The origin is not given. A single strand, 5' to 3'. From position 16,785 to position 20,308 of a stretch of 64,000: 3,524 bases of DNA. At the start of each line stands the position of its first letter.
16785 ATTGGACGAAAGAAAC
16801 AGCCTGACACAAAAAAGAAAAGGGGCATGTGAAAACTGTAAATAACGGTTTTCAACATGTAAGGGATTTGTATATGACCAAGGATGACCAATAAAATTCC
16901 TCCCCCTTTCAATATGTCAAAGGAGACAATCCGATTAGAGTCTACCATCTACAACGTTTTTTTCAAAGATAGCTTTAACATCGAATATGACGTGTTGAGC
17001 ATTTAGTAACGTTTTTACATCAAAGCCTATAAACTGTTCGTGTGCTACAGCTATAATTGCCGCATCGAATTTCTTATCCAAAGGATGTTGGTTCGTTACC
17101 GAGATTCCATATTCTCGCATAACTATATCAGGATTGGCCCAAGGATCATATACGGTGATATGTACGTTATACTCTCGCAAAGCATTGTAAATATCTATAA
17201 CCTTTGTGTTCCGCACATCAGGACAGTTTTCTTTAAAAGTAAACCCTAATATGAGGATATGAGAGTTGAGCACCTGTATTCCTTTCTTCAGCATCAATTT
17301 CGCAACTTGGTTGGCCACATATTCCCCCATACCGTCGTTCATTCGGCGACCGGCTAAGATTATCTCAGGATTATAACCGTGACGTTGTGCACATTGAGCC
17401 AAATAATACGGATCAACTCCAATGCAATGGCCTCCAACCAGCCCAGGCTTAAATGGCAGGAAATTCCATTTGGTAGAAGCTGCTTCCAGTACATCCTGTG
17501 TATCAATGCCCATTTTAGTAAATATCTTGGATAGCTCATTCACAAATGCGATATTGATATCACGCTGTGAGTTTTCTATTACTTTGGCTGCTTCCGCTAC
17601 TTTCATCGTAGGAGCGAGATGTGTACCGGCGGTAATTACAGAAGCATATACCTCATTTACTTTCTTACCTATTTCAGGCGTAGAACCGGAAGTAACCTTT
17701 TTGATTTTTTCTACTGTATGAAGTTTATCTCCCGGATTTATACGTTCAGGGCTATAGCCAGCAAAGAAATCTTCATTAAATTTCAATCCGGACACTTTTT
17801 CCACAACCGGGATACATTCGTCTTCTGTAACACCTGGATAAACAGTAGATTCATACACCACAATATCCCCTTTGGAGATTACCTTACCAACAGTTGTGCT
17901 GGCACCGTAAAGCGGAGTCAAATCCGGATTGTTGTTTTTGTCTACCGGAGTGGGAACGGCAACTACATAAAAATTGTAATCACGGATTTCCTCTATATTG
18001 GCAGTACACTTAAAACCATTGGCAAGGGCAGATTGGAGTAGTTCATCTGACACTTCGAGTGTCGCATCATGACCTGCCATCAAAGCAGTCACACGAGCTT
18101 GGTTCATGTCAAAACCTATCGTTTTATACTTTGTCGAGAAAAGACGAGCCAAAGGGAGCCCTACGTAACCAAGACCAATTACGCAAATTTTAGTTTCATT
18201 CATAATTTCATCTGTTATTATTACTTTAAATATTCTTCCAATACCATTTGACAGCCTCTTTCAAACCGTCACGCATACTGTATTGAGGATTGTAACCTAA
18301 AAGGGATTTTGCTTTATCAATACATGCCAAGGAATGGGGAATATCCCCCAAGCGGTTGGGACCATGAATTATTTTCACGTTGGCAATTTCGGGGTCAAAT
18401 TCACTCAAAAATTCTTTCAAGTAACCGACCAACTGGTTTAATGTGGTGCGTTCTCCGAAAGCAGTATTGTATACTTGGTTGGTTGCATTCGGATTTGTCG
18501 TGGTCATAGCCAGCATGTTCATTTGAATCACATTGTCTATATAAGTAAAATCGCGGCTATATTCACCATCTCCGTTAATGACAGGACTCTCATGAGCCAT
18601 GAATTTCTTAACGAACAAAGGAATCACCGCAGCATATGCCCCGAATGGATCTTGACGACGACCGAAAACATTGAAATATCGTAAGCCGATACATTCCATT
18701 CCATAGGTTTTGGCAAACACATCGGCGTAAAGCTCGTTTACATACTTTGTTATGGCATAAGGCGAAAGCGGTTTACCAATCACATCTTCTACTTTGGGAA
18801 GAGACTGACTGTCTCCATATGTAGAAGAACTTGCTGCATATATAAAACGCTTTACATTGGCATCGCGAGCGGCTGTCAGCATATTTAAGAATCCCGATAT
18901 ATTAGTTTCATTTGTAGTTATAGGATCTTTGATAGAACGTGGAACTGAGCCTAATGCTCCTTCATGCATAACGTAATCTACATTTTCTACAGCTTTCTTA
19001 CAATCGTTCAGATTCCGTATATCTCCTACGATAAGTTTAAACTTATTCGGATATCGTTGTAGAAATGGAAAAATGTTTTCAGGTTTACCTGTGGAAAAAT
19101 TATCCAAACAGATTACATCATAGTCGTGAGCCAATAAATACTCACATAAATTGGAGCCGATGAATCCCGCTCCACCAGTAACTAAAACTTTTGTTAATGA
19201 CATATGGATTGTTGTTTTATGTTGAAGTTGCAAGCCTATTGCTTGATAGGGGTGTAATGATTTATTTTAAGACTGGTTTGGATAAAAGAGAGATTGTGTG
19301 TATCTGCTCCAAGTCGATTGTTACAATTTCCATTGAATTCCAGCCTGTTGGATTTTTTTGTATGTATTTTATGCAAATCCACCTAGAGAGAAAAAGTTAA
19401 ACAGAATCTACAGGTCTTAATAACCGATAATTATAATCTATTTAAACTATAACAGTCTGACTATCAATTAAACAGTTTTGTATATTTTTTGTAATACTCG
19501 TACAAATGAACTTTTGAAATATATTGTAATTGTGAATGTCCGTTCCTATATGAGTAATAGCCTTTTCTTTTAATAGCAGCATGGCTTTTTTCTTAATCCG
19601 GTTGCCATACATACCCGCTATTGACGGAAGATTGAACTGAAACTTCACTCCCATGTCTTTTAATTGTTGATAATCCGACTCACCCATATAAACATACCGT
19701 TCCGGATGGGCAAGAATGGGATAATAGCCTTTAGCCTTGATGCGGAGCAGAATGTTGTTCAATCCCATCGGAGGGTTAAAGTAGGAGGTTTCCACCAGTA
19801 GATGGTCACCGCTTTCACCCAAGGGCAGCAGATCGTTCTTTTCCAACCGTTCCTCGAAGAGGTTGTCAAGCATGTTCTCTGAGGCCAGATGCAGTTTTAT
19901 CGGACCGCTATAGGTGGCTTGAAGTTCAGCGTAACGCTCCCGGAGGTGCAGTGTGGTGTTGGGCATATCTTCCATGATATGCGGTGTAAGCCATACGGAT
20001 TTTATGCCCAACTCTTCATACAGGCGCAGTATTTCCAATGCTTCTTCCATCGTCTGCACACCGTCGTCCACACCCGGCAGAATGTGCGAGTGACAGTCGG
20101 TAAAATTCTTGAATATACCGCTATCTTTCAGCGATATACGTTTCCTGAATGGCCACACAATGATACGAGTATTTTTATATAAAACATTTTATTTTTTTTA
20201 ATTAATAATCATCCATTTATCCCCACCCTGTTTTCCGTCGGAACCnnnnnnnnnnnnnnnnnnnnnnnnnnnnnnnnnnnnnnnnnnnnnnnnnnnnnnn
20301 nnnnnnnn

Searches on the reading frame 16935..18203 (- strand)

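Call 29: search_protein_families(library=pfam, proteins=[window:16935-18203:-])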
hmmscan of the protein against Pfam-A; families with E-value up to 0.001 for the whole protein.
window:16935-18203:- (422 aa): 5 families
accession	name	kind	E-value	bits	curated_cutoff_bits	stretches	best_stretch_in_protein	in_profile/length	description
PF03721.20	UDPG_MGDP_dh_N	-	3.2e-31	108.8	27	1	5-180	2-181/187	UDP-glucose/GDP-mannose dehydrogenase family, NAD binding domain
PF00984.24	UDPG_MGDP_dh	-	6.9e-26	90.6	25.4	1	202-290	2-93/94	UDP-glucose/GDP-mannose dehydrogenase family, central domain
PF03720.21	UDPG_MGDP_dh_C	-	2.2e-22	79.8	30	1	317-414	1-102/103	UDP-glucose/GDP-mannose dehydrogenase family, UDP binding domain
PF00070.33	Pyr_redox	-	0.00037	21.4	22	0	256-315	5-61/82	Pyridine nucleotide-disulphide oxidoreductase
PF03446.21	NAD_binding_2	-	0.0009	19.7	21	0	5-124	1-98/161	NAD binding domain of 6-phosphogluconate dehydrogenase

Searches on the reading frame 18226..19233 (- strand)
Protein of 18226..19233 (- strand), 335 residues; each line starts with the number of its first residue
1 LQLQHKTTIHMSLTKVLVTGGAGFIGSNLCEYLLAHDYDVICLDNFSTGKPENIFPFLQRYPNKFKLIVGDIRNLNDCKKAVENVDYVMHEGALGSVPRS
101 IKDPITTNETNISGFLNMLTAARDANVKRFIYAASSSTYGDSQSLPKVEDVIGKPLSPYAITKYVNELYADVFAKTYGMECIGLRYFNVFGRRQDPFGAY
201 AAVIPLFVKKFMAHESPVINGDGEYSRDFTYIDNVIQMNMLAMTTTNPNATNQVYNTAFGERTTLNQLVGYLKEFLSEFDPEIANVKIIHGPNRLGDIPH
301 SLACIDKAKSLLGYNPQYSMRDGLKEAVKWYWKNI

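Call 29: search_protein_families(library=pfam, proteins=[window:18226-19233:-])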
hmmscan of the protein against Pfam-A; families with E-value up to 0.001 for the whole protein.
window:18226-19233:- (335 aa): 8 families
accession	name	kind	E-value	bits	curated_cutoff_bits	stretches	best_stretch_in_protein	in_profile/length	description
PF01370.27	Epimerase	-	1e-58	199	20.9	1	16-256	1-238/240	NAD dependent epimerase/dehydratase family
PF16363.11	GDP_Man_Dehyd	-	1e-52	180.1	27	1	17-326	1-331/332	GDP-mannose 4,6 dehydratase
PF02719.21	Polysacc_synt_2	-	4.8e-20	72.3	20.2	1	16-275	1-246/293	Polysaccharide biosynthesis protein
PF01073.25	3Beta_HSD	-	1.1e-18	67.7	22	1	17-252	1-239/280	3-beta hydroxysteroid dehydrogenase/isomerase family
PF13460.12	NAD_binding_10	-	1.7e-07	31.7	27.2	1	20-160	1-121/184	NAD(P)H-binding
PF07993.18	NAD_binding_4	-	1.9e-07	30.9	20.1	1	18-164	1-182/258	Male sterility protein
PF00106.31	adh_short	-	1.8e-05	24.7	26.6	1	16-86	3-72/195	short chain dehydrogenase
PF04321.23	RmlD_sub_bind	-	0.00069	19.2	27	1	15-194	2-156/287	RmlD substrate binding domain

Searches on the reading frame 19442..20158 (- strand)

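Call 29: search_protein_families(library=pfam, proteins=[window:19442-20158:-])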
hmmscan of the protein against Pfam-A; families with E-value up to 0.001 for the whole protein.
window:19442-20158:- (238 aa): 1 family
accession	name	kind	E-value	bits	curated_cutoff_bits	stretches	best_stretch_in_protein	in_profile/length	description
PF19567.5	CpsB_CapC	-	2.7e-39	135.4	27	1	20-211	2-198/234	Capsular polysaccharide synthesis, CpsB/CapC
